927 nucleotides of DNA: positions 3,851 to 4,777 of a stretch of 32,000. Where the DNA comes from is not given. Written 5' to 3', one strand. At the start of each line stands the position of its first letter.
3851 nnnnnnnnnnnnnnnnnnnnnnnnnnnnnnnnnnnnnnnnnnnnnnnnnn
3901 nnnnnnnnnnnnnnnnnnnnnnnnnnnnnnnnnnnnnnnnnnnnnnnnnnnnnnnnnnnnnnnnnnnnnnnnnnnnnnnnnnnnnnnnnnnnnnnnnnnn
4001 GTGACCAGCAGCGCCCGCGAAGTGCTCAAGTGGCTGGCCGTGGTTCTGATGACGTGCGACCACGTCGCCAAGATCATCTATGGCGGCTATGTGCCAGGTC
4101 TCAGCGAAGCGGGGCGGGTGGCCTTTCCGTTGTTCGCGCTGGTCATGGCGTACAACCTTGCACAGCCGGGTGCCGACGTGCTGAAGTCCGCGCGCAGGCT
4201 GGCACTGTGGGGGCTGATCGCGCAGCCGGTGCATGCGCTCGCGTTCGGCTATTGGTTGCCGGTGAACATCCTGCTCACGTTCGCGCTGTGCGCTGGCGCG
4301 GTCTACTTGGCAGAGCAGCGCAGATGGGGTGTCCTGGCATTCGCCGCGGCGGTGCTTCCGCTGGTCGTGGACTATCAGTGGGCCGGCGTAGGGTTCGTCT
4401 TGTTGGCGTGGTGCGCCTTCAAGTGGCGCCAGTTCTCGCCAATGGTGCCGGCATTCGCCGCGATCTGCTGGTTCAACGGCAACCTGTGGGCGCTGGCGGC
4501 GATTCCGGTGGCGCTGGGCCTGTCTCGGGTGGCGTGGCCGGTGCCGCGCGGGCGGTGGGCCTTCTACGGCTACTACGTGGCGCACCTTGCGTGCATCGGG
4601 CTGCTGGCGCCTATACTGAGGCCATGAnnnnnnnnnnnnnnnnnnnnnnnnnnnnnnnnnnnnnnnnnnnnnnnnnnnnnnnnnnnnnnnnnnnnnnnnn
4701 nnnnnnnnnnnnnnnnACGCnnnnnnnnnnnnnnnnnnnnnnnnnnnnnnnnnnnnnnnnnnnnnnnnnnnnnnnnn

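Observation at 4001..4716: TraX-family gene translationally coupled to zot in two divergent inoviruses, plus a conserved coupled micro-ORF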

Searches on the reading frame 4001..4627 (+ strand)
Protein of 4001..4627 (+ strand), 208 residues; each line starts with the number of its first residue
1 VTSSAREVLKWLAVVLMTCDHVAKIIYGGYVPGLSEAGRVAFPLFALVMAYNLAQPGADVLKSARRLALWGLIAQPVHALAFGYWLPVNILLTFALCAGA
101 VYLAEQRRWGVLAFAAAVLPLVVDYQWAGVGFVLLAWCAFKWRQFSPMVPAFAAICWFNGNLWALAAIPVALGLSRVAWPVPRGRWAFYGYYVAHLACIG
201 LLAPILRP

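Call 4: search_protein_families(library=ncbifam, proteins=[window:4001-4627:+], max_evalue=1)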
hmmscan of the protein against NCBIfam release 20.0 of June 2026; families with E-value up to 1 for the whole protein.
window:4001-4627:+ (208 aa): 4 families
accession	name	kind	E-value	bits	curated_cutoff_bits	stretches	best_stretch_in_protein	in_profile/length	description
NF010454.0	PRK13882.1-1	subfamily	3.9e-86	288.2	206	1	1-205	1-207/209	conjugal transfer protein TrbP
TIGR02755.1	TraX_Ftype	equivalog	1.9e-16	60.8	149.35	1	4-144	7-149/224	type-F conjugative transfer system pilin acetylase TraX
NF010260.0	PRK13706.1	equivalog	2.8e-14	53.6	419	1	4-126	31-150/248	conjugal transfer pilus acetylase TraX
TIGR02298.1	HpaD_Fe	equivalog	0.048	13.1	315.95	1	133-174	215-256/284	3,4-dihydroxyphenylacetate 2,3-dioxygenase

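Call 6: search_protein_families(library=pfam, proteins=[window:4001-4627:+], max_evalue=1)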
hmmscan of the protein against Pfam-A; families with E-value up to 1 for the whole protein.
window:4001-4627:+ (208 aa): 1 family
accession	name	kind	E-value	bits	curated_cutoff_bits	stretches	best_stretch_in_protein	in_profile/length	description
PF05857.17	TraX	-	1.5e-44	153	25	1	6-202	2-216/217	TraX protein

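Call 7: search_protein_families(library=phrogs, proteins=[window:4001-4627:+], max_evalue=1)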
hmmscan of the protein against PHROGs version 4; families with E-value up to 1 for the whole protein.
window:4001-4627:+ (208 aa): 2 families
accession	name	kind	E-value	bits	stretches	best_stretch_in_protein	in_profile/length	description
phrog_5529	-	other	7.3e-90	301.4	1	1-205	1-210/213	transfer protein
phrog_34552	-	unknown function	0.7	11.3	1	8-50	7-45/66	-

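Call 8: search_dna_similar(query=window:4001-4624:+, collection=phages, mode=protein, max_rows=40)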
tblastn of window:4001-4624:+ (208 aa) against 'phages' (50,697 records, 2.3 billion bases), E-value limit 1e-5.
Records with a match: 12; places in all: 12; records where one place covers at least 80% of the query: 12.
Best place of each record, by identity: 60-80% 3; <60% 9.
By first word of the organism name: Xanthomonas 9; Stenotrophomonas 2; Vibrio 1.
By host as written in the record: Stenotrophomonas maltophilia str. Khak84 2; Xanthomonas axonopodis pv. citri 2; Xanthomonas oryzae ATCC 35933 2; Xanthomonas oryzae pv. oryzicola 2; Xanthomonas vesicatoria 1; - 1; Xanthomonas campestris 1; Xanthomonas campestris pv. campestris SU1 1.
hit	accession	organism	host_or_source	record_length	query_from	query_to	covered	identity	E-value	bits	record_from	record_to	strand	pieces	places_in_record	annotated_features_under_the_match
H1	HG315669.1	Stenotrophomonas phage SMA6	Stenotrophomonas maltophilia str. Khak84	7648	1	208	100%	79.8%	2e-88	289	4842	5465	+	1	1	trbP-related | hypothetical protein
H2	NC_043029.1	Stenotrophomonas phage SMA6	Stenotrophomonas maltophilia str. Khak84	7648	1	208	100%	79.8%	2e-88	289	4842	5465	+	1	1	trbP-related | hypothetical protein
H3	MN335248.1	Vibrio phage XacF13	Xanthomonas vesicatoria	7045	1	205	99%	62.0%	1e-61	212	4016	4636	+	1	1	hypothetical protein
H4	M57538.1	Xanthomonas phage Cf1c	-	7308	1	208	100%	59.6%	2e-60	209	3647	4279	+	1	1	hypothetical protein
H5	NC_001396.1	Xanthomonas phage Cf1c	Xanthomonas campestris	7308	1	208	100%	59.6%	2e-60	209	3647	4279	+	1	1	transfer protein | Zot-like toxin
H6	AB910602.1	Xanthomonas phage XacF1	Xanthomonas axonopodis pv. citri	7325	1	208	100%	59.6%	2e-60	208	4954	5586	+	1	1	hypothetical protein (x2)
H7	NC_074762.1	Xanthomonas phage XacF1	Xanthomonas axonopodis pv. citri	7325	1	208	100%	59.6%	2e-60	208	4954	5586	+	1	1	hypothetical protein (x2)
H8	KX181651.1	Xanthomonas phage Xf109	Xanthomonas oryzae ATCC 35933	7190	1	205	99%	59.6%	3e-59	205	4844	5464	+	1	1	conjugal transfer protein TrbP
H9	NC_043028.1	Xanthomonas phage Xf109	Xanthomonas oryzae ATCC 35933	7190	1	205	99%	59.6%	3e-59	205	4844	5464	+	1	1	conjugal transfer protein TrbP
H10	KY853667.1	Xanthomonas phage Xf409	Xanthomonas oryzae pv. oryzicola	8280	1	205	99%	58.7%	2e-59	205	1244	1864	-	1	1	conjugal transfer protein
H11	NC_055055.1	Xanthomonas phage Xf409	Xanthomonas oryzae pv. oryzicola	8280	1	205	99%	58.7%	2e-59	205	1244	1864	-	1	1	conjugal transfer protein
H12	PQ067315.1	Xanthomonas phage fSU1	Xanthomonas campestris pv. campestris ...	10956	9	199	92%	49.5%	5e-31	158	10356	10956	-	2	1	hypothetical protein (x3)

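Call 10: get_annotated_region(hit=H2, flank=5000)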
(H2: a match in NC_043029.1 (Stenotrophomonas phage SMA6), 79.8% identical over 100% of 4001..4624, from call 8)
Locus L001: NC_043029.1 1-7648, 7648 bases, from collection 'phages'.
description: Stenotrophomonas phage phiSMA6 proviral complete genome.
organism: Stenotrophomonas phage SMA6 (NCBI taxid 1346893)
taxonomy: Viruses; Monodnaviria; Loebvirae; Hofneiviricota; Faserviricetes; Tubulavirales; Inoviridae; Scuticavirus; Scuticavirus SMA6
host: Stenotrophomonas maltophilia str. Khak84; source: -; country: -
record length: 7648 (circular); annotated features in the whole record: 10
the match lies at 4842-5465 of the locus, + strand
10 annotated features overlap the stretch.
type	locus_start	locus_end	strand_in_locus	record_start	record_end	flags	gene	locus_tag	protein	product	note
CDS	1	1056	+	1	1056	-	rstA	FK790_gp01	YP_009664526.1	phage replication protein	-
CDS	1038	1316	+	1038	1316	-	-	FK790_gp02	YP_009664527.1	single-stranded DNA binding protein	ORF92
CDS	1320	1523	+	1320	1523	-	-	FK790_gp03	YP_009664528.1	hypothetical protein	ORF67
CDS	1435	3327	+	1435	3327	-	-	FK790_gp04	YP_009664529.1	hypothetical protein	ORF630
CDS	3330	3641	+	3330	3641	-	-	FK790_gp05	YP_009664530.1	hypothetical protein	ORF103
CDS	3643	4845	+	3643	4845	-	-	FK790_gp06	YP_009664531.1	hypothetical protein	ORF400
CDS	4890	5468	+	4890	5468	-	-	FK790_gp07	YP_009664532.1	trbP-related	ORF192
CDS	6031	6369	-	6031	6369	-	-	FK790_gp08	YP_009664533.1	hypothetical protein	ORF112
CDS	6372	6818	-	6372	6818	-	-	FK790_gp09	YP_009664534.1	hypothetical protein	ORF148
CDS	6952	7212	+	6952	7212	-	-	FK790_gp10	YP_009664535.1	hypothetical protein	ORF86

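Call 11: get_annotated_region(hit=H5, flank=5000)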
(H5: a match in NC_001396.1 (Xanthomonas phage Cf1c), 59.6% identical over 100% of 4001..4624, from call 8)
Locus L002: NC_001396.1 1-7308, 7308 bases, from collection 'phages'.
description: Xanthomonas phage Cf1c, complete genome.
organism: Xanthomonas phage Cf1c (NCBI taxid 2928691)
taxonomy: Viruses; Monodnaviria; Loebvirae; Hofneiviricota; Faserviricetes; Tubulavirales; Inoviridae; Coriovirus; Coriovirus Cf1c
host: Xanthomonas campestris; source: -; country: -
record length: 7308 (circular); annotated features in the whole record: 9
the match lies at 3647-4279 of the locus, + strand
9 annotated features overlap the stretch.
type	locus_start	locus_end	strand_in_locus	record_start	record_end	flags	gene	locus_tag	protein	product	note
CDS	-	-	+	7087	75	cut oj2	-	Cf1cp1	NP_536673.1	single strand DNA binding protein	-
CDS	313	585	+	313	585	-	-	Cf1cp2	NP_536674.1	head protein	-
CDS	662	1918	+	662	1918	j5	-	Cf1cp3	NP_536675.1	A coat protein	-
CDS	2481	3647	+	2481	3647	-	-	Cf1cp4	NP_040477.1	Zot-like toxin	unidentified open reading frame; putative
CDS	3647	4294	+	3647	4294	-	-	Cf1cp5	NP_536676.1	transfer protein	-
CDS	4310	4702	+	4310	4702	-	-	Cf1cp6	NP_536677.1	hypothetical protein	-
CDS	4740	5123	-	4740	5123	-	-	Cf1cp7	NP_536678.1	hypothetical protein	-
CDS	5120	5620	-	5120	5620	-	-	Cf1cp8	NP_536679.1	transcriptional regulator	-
CDS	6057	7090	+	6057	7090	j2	-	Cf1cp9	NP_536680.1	replication initiation protein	-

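Call 12: get_annotated_region(hit=H9, flank=5000)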
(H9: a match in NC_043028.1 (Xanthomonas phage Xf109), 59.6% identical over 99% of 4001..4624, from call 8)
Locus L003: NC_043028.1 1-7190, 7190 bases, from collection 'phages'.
description: Xanthomonas phage Xf109, complete genome.
organism: Xanthomonas phage Xf109 (NCBI taxid 1852597)
taxonomy: Viruses; Monodnaviria; Loebvirae; Hofneiviricota; Faserviricetes; Tubulavirales; Inoviridae; Xylivirus; Xylivirus Xf109
host: Xanthomonas oryzae ATCC 35933; source: -; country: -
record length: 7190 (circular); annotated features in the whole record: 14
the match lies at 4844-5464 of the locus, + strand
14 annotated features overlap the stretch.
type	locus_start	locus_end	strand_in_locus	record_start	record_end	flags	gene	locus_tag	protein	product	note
CDS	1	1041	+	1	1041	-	-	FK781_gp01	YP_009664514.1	replication initiation protein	Inoviridae phage pII protein; ORF1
CDS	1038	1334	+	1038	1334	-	-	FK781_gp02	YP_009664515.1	ssDNA-binding protein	Inoviridae phage pV protein; ORF2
CDS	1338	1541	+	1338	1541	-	-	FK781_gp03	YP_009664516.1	membrane protein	ORF3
CDS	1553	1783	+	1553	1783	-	-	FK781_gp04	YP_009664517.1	major coat protein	Inoviridae phage pVIII protein.; ORF4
sig_peptide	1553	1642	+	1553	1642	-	-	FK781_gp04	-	-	-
CDS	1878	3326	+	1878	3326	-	-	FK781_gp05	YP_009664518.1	minor coat protein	Inoviridae pIII protein; ORF5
CDS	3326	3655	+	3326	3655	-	-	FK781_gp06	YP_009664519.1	hypothetical protein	ORF6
CDS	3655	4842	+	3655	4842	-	-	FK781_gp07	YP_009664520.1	zonular occludens toxin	Inoviridae phage pI protein; ORF7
CDS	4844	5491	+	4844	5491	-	-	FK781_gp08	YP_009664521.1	conjugal transfer protein TrbP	Cf1c phage Cf1cp5 protein-like; ORF8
CDS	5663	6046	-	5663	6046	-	-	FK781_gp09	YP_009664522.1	hypothetical protein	DUF3653 protein; Cf1c phage Cf1cp7-like and phi-Lf phage ORF110-like protein; ORF9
CDS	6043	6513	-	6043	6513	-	-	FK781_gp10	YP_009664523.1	helix-turn-helix XRE-family DNA binding protein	Cf1cp8-like protein; ORF10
misc_recomb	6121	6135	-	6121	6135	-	-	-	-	-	phage attachment site; attP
CDS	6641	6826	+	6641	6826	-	-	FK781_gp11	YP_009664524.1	hypothetical protein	ORF11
CDS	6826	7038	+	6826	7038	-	-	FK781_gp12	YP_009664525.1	hypothetical protein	ORF12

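Call 13: get_annotated_region(hit=H3, flank=5000)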
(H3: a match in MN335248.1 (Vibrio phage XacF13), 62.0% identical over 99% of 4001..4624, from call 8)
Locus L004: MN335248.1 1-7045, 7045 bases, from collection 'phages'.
description: Xanthomonas phage XaF13, complete genome.
organism: Vibrio phage XacF13 (NCBI taxid 3071318)
taxonomy: Viruses; Monodnaviria; Loebvirae; Hofneiviricota; Faserviricetes; Tubulavirales; Inoviridae; Xylivirus; Xylivirus XacF13
host: Xanthomonas vesicatoria; source: soil; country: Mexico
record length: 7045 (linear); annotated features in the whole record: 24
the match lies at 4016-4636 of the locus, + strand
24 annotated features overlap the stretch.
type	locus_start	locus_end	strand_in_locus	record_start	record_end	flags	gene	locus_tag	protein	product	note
regulatory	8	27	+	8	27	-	-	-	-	minus_35_signal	-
regulatory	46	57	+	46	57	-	-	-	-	minus_10_signal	-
CDS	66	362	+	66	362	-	-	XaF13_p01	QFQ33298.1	hypothetical protein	ORF01; Similar to Xanthomonas citri pv. phaseoli var. fuscans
CDS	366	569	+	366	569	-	-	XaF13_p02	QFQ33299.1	membrane protein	ORF02; Similar to Xanthomonas oryzae phage Xf109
CDS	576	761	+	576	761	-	-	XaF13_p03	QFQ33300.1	major coat protein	ORF03; Similar to Xanthomonas oryzae phage Xf109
regulatory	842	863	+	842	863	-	-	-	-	minus_35_signal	-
regulatory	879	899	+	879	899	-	-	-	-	minus_10_signal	-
CDS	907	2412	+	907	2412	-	-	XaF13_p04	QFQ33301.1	minor coat protein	ORF04; Similar to Xanthomonas oryzae phage Xf109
CDS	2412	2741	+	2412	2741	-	-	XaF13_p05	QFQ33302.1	hypothetical protein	ORF05; Similar to Xanthomonas oryzae phage Xf109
CDS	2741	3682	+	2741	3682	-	-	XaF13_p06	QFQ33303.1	zonula occludens toxin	ORF06; Similar to Xanthomonas oryzae phage Xf409. Zonular occludens toxin (Zot); This family consists of bacterial and ...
CDS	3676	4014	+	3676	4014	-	-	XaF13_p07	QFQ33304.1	hypothetical protein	ORF07; Similar to Xanthomonas oryzae phage Xf409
CDS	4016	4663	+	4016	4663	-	-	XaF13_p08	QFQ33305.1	hypothetical protein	ORF08; Conjugal transfer protein TrbP; TraX superfamily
CDS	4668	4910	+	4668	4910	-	-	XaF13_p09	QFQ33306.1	hypothetical protein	ORF09; Similar to Xanthomonas phage Cf1c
regulatory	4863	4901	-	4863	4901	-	-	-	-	terminator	-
CDS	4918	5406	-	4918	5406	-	-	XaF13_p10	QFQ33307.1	hypothetical protein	ORF10; Similar to Xanthomonas citri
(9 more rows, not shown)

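Call 14: get_annotated_region(hit=H7, flank=5000)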
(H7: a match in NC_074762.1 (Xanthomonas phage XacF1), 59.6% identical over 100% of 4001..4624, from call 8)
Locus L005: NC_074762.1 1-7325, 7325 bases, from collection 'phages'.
description: Xanthomonas phage XacF1 DNA, complete genome.
organism: Xanthomonas phage XacF1 (NCBI taxid 1463607)
taxonomy: Viruses; Monodnaviria; Loebvirae; Hofneiviricota; Faserviricetes; Tubulavirales; Inoviridae; Coriovirus; Coriovirus Cf1c
host: Xanthomonas axonopodis pv. citri; source: -; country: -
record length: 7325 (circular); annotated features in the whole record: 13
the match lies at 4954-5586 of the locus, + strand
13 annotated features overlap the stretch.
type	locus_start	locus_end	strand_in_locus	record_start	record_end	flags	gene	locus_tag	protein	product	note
CDS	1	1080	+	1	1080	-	-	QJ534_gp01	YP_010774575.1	hypothetical protein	ORF1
CDS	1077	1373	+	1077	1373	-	-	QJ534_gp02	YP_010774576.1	hypothetical protein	ORF2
CDS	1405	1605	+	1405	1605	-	-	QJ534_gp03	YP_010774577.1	hypothetical protein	ORF3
CDS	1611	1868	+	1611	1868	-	-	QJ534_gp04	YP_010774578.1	hypothetical protein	ORF4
CDS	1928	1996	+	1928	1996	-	-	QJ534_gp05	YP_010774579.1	hypothetical protein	ORF5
CDS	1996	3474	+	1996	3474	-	-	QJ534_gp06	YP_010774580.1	hypothetical protein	ORF6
CDS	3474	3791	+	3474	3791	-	-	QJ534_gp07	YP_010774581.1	hypothetical protein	ORF7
CDS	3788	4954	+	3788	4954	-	-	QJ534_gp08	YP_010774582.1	hypothetical protein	ORF8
CDS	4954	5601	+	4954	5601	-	-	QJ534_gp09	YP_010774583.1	hypothetical protein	ORF9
CDS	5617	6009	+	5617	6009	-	-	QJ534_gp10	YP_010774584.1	hypothetical protein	ORF10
CDS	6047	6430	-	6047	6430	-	-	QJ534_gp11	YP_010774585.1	hypothetical protein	ORF11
CDS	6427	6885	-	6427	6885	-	-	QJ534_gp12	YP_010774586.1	hypothetical protein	ORF12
CDS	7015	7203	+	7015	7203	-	-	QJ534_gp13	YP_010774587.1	hypothetical protein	ORF13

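Call 15: get_annotated_region(hit=H11, flank=8000)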
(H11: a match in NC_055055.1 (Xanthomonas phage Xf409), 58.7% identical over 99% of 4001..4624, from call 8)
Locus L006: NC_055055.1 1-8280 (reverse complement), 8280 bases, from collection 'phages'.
description: Xanthomonas phage Xf409, complete genome.
organism: Xanthomonas phage Xf409 (NCBI taxid 1979540)
taxonomy: Viruses; Monodnaviria; Loebvirae; Hofneiviricota; Faserviricetes; Tubulavirales; Inoviridae; Xylivirus; Xylivirus Xf109
host: Xanthomonas oryzae pv. oryzicola; source: -; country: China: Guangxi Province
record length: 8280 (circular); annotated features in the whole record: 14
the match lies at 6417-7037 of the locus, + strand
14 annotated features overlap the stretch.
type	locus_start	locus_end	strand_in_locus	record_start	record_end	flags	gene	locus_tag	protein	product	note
CDS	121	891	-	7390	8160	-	-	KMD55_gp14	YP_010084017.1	hypothetical protein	filamentous phage phiLf related protein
CDS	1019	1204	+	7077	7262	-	-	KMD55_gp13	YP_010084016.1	hypothetical protein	-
CDS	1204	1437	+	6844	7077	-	-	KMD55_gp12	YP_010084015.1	hypothetical protein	-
CDS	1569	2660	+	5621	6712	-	-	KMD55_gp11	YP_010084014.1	replication initiation protein II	filamentous phage phiLf replication initiation protein II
CDS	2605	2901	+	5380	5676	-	-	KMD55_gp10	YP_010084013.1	single-stranded DNA binding protein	single-stranded DNA binding protein, V protein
CDS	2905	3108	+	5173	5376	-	-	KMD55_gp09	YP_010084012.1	membrane protein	-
CDS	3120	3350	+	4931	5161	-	-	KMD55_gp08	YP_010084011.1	methyltransferase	-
CDS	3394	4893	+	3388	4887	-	-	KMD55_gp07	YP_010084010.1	hypothetical protein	-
CDS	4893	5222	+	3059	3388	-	-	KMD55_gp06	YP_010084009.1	hypothetical protein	-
CDS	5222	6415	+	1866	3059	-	-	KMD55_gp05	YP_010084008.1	hypothetical protein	filamentous phage Cf1c related protein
CDS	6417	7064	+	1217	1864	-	-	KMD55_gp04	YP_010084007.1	conjugal transfer protein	conjugal transfer protein TrbP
CDS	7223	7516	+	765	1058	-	-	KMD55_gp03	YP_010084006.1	hypothetical protein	-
CDS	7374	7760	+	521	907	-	-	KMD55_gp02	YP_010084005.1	hypothetical protein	-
CDS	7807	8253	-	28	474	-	-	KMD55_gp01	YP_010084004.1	chloride channel protein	-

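Call 16: get_annotated_region(hit=H12, flank=11000)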
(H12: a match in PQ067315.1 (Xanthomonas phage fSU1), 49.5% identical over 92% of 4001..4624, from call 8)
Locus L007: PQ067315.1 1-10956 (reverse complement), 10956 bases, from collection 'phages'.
description: Xanthomonas phage fSU1, complete genome.
organism: Xanthomonas phage fSU1 (NCBI taxid 3238781)
taxonomy: Viruses
host: Xanthomonas campestris pv. campestris SU1; source: -; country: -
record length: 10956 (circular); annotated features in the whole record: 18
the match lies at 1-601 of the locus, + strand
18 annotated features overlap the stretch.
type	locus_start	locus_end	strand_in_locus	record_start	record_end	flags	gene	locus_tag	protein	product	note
CDS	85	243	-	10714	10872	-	-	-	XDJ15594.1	hypothetical protein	-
CDS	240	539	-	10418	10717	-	-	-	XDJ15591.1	hypothetical protein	-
CDS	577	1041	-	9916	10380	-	-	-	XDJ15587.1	hypothetical protein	-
CDS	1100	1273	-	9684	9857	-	-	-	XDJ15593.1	hypothetical protein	-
CDS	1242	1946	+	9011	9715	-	-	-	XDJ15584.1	hypothetical protein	-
CDS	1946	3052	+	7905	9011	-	-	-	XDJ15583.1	putative replication protein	NMA0782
CDS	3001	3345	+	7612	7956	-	-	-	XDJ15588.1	hypothetical protein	-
CDS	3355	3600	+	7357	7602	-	-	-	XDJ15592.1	hypothetical protein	-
CDS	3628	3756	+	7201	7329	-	-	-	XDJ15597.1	hypothetical protein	-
CDS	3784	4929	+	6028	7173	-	-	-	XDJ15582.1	tail protein and peptidase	ACLAME 17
CDS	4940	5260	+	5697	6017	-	-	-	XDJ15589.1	minor coat protein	-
CDS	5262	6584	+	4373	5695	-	-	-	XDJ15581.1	zonular occludens toxin-like protein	zona occludens toxin-like protein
CDS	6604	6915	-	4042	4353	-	-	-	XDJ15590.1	hypothetical protein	-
CDS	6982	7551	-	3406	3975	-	-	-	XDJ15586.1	hypothetical protein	-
CDS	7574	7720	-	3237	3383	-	-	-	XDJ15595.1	hypothetical protein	-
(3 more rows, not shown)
